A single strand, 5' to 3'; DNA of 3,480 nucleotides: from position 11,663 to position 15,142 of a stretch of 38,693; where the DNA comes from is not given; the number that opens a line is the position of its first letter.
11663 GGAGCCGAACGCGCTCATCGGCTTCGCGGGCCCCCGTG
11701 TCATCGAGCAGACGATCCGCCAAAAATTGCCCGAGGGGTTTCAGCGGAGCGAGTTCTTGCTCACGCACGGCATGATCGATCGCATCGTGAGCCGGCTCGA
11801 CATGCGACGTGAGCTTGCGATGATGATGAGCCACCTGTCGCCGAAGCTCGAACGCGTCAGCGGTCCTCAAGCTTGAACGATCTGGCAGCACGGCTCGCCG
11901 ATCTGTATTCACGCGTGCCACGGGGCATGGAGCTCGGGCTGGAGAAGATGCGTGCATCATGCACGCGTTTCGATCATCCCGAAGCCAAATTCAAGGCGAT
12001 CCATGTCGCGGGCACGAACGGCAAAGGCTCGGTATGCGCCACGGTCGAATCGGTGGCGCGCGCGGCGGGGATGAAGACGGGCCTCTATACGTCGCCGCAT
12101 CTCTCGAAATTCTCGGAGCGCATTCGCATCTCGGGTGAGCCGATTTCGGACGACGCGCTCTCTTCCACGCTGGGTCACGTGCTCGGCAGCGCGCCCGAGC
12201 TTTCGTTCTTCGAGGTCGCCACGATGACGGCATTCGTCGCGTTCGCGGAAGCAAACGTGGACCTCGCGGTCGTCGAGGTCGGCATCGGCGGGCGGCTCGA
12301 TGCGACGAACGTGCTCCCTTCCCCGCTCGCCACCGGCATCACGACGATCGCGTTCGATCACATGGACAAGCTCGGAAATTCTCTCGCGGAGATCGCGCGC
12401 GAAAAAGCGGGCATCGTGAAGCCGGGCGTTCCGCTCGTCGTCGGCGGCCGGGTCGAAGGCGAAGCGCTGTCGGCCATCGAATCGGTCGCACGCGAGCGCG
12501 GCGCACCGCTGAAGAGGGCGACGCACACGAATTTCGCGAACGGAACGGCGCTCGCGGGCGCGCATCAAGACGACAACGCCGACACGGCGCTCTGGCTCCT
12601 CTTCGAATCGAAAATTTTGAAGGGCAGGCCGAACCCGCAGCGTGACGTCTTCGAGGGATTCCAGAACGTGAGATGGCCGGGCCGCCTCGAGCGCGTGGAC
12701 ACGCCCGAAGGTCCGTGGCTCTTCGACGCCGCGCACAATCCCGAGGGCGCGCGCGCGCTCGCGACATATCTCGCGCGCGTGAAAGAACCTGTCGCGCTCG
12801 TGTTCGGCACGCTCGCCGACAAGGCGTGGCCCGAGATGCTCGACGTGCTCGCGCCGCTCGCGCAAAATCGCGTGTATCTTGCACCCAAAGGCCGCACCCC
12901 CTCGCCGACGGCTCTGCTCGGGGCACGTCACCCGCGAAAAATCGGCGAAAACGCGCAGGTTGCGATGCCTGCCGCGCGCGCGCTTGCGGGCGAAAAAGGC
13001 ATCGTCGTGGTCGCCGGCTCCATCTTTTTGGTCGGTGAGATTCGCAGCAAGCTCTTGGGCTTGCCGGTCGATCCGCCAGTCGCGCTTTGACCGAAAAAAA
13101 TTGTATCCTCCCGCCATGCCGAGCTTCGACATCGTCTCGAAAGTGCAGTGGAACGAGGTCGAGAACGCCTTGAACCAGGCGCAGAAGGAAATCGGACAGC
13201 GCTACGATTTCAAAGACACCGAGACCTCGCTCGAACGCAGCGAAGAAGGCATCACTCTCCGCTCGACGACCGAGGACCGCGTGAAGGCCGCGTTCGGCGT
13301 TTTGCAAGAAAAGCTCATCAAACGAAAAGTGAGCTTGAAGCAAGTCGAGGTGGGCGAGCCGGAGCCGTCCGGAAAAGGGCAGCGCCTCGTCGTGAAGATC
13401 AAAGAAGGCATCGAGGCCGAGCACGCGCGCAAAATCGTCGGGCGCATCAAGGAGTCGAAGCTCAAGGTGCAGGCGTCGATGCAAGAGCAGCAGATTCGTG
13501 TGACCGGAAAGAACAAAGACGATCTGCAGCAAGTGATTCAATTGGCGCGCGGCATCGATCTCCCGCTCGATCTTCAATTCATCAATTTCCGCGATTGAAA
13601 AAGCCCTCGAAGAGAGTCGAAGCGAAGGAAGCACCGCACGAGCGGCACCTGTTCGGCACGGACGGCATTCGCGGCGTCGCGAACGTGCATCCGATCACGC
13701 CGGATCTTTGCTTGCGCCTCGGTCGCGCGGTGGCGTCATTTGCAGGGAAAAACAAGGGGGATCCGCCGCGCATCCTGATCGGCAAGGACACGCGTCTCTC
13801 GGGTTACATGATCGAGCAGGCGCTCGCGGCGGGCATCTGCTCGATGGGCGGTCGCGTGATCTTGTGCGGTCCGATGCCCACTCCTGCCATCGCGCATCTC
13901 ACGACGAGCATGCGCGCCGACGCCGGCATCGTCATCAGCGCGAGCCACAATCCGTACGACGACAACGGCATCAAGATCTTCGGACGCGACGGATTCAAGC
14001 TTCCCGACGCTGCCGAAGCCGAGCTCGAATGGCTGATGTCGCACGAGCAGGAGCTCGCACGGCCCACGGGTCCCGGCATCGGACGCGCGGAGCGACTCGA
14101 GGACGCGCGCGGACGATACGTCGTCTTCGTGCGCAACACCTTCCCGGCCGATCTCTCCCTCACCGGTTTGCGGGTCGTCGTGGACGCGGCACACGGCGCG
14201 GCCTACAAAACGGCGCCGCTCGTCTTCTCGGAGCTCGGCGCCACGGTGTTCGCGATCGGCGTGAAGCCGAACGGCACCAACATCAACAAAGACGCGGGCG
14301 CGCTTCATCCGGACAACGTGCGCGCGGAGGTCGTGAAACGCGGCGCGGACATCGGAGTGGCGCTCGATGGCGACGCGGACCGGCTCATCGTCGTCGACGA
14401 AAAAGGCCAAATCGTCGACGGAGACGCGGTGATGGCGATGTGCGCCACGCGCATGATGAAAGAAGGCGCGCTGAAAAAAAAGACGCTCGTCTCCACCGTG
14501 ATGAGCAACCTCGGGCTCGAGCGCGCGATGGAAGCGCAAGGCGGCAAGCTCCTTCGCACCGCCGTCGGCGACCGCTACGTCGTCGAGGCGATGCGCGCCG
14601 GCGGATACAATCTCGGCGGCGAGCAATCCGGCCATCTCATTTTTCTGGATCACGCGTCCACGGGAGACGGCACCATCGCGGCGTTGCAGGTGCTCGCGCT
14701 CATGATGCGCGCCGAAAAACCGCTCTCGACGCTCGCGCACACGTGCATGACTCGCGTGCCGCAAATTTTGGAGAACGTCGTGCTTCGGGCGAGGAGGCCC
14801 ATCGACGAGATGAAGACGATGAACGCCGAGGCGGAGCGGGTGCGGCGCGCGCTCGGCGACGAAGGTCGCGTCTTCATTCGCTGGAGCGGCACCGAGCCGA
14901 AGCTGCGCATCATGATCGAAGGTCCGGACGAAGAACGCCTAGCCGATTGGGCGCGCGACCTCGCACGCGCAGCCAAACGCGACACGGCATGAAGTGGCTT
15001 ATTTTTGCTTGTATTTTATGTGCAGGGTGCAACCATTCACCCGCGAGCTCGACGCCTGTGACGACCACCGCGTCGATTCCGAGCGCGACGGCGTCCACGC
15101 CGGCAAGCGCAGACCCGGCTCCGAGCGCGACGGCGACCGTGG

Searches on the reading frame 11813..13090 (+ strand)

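Call 7: search_protein_families(library=pfam, proteins=[window:11813-13090:+], max_evalue=0.001)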
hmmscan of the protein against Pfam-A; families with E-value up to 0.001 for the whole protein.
window:11813-13090:+ (425 aa): 2 families
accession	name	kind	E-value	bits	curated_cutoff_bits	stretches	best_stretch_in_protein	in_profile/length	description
PF02875.26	Mur_ligase_C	-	1.6e-10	42.4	28.4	1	290-403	1-126/127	Mur ligase, glutamate ligase domain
PF08245.18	Mur_ligase_M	-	4.7e-06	27.1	24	1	65-203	1-111/200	Mur ligase middle domain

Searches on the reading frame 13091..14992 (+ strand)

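Call 7: search_protein_families(library=pfam, proteins=[window:13091-14992:+], max_evalue=0.001)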
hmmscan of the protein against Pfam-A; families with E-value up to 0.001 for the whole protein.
window:13091-14992:+ (633 aa): 4 families
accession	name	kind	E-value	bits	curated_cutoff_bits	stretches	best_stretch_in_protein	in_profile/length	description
PF02878.22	PGM_PMM_I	-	2.9e-42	144.1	22.5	1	186-321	2-136/138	Phosphoglucomutase/phosphomannomutase, alpha/beta/alpha domain I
PF02880.22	PGM_PMM_III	-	1e-38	132.5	20.7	1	443-555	1-114/115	Phosphoglucomutase/phosphomannomutase, alpha/beta/alpha domain III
PF02879.22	PGM_PMM_II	-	1.2e-14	55.1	29.3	1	343-439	3-103/103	Phosphoglucomutase/phosphomannomutase, alpha/beta/alpha domain II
PF00408.26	PGM_PMM_IV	-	4.1e-14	52.8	23.1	1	563-626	4-67/68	Phosphoglucomutase/phosphomannomutase, C-terminal domain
